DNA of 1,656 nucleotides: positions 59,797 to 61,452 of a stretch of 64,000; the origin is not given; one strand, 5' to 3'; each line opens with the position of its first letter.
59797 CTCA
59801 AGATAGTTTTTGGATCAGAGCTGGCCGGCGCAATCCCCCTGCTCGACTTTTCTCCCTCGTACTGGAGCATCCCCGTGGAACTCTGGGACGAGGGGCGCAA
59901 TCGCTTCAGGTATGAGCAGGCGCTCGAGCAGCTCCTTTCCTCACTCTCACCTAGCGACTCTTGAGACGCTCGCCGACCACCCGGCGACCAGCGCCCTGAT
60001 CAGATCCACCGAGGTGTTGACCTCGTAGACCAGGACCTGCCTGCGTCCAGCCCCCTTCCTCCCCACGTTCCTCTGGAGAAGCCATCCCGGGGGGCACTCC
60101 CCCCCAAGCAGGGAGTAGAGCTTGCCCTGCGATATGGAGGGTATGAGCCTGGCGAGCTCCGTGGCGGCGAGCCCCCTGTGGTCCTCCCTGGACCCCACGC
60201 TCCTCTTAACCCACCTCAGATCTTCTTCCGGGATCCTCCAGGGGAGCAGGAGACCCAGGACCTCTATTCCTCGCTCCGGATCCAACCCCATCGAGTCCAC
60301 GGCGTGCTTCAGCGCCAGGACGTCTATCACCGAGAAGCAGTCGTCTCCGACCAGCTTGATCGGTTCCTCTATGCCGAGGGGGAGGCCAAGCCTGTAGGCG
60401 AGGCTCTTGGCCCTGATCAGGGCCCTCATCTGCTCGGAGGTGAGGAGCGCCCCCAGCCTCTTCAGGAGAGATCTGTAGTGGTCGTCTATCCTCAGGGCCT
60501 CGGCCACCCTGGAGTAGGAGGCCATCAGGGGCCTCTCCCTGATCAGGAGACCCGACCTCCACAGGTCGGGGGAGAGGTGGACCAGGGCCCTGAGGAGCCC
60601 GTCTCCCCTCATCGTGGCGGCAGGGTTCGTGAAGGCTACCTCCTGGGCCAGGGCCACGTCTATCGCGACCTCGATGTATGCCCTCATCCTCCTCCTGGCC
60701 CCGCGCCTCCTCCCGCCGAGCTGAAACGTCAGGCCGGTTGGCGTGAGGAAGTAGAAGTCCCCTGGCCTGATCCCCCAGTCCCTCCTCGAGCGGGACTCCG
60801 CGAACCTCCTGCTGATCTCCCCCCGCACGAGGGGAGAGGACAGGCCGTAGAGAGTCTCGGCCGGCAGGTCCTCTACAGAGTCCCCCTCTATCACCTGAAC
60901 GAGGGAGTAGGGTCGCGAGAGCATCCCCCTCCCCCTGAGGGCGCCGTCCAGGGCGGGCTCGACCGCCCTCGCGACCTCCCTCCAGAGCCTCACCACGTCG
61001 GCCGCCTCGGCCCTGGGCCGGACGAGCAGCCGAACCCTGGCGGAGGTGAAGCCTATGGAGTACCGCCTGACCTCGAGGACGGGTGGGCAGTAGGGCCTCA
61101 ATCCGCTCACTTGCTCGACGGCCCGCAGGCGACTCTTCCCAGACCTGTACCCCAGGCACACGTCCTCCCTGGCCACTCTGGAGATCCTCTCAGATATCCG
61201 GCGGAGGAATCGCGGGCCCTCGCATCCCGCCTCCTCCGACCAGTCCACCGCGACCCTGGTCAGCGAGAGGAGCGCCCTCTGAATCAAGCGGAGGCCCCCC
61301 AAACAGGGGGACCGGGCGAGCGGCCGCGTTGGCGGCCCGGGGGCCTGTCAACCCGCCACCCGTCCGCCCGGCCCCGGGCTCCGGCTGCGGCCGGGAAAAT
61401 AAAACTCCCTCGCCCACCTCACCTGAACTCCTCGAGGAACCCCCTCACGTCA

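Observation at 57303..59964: Low-GC island with a tandem Lrp/AsnC fusion regulator, a small Rossmann+HTH-like protein and a palindromic operator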

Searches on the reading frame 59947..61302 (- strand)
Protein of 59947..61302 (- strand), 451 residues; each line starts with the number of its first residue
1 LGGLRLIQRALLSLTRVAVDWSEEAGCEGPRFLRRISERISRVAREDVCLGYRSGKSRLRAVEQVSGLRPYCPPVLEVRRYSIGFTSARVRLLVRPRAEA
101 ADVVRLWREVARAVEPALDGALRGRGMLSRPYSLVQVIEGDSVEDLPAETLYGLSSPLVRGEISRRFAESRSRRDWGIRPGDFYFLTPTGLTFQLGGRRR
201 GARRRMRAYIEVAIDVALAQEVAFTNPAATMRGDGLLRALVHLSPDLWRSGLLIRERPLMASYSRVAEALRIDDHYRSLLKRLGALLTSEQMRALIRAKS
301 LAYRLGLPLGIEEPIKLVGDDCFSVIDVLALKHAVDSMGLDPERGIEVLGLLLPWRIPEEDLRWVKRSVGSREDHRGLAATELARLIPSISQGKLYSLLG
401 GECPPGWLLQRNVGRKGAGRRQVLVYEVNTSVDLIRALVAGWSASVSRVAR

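Call 4: search_protein_families(library=pfam, proteins=[window:59947-61302:-], max_evalue=1)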
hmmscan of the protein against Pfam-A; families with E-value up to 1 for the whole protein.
window:59947-61302:- (451 aa): 0 families

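Call 9: search_protein_families(library=ncbifam, proteins=[window:59947-61302:-], max_evalue=1)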
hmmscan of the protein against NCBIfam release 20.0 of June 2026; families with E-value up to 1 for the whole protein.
window:59947-61302:- (451 aa): 0 families

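Call 10: search_protein_families(library=padloc, proteins=[window:59947-61302:-], max_evalue=1)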
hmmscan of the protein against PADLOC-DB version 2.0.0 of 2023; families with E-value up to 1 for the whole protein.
window:59947-61302:- (451 aa): 0 families

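Call 43: search_solved_structures(query=A5, max_evalue=5, show_alignments=2)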
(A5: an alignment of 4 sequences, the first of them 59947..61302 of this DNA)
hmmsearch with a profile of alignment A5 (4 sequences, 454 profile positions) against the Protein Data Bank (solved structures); distinct sequences matched with E-value up to 5: 3.
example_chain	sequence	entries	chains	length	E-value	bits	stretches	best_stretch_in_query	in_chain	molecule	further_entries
9n2k_A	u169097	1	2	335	0.3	12.8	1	45-193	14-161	DNA mismatch repair protein MutL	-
13fr_A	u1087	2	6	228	0.55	11.9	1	136-171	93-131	START domain-containing protein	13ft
1hjr_A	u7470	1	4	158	0.88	11.3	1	300-373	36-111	HOLLIDAY JUNCTION RESOLVASE (RUVC)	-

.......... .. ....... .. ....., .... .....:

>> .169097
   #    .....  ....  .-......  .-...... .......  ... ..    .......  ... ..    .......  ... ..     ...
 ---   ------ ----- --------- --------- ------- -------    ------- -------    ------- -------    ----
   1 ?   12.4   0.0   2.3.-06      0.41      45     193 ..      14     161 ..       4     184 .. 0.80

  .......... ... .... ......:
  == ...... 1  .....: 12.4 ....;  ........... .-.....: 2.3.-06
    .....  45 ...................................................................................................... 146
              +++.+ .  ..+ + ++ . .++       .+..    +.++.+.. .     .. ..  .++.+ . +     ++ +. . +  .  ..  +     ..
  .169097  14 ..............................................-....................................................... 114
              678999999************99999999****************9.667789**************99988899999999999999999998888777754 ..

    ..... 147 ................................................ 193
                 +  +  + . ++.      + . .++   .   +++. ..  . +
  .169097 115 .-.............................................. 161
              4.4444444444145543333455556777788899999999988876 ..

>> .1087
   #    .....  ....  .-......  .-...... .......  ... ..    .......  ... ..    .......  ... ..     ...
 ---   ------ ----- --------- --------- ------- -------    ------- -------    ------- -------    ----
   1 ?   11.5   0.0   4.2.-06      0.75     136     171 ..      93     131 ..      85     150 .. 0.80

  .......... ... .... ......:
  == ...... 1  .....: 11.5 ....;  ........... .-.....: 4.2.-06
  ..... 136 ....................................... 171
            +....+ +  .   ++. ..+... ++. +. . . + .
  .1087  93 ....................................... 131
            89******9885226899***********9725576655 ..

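Call 44: search_protein_families(library=phrogs, proteins=[window:59947-61302:-], max_evalue=0.1)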
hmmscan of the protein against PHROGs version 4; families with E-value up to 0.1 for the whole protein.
window:59947-61302:- (451 aa): 0 families

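Call 74: search_solved_structures(query=A9, max_evalue=5, show_alignments=3)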
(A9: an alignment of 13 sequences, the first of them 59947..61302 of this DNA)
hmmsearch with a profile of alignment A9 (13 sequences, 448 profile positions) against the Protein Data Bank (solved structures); distinct sequences matched with E-value up to 5: 1.
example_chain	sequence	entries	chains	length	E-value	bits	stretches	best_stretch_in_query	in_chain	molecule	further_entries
3l7w_A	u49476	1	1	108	0.58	12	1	368-421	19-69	Putative uncharacterized protein SMU.1704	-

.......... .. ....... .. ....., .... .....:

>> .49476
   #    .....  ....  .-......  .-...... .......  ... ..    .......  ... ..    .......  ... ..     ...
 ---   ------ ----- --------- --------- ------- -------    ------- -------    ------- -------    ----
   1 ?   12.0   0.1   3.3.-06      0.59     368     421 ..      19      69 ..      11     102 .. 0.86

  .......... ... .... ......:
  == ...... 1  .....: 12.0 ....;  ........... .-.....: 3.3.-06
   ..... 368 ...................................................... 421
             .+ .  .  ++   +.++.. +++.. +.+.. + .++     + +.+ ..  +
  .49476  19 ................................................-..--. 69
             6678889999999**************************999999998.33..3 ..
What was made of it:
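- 59947..61302 (-): D451: a 451-aa partner protein of unknown fold, convergent with C512 and overlapping it by 18 bp. It has a conserved basic patch, an RED..GL motif and a possible C-terminal wHTH. Only a weak PadR-like match, E 0.58 (call 74).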

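Call 75: search_protein_families(library=pfam, alignment_id=A9, max_evalue=0.1)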
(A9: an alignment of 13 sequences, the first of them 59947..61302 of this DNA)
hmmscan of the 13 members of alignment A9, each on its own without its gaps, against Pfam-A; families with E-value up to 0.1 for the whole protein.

A. member 1, window:59947-61302:- (451 aa): 0 families

B. families by the number of members that match (of 13 scanned): 4 families
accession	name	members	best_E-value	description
PF05285.17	SDA1_dom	1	0.034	SDA1, conserved domain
PF08100.18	Dimerisation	1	0.035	O-methyltransferase dimerisation domain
PF24657.1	DUF7646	1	0.079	Domain of unknown function (DUF7646)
PF24101.1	eWH_GTF3C1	1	0.092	GTF3C1, extended winged-helix domain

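Call 102: find_encoding_contigs(protein=window:59947-61302:-, flank=3000, max_places=4)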
Protein window:59947-61302:- (451 aa): no gene with exactly this product is on record in the collection.
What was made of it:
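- Tried and rejected: An exact-sequence look-up of the window's D451 found no record (call 102).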

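Call 111: search_dna_similar(query=window:59947-61302:-, collection=plasmids, mode=protein, max_evalue=0.001, max_rows=8)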
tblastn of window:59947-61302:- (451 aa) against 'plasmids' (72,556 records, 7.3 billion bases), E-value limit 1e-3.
No match.
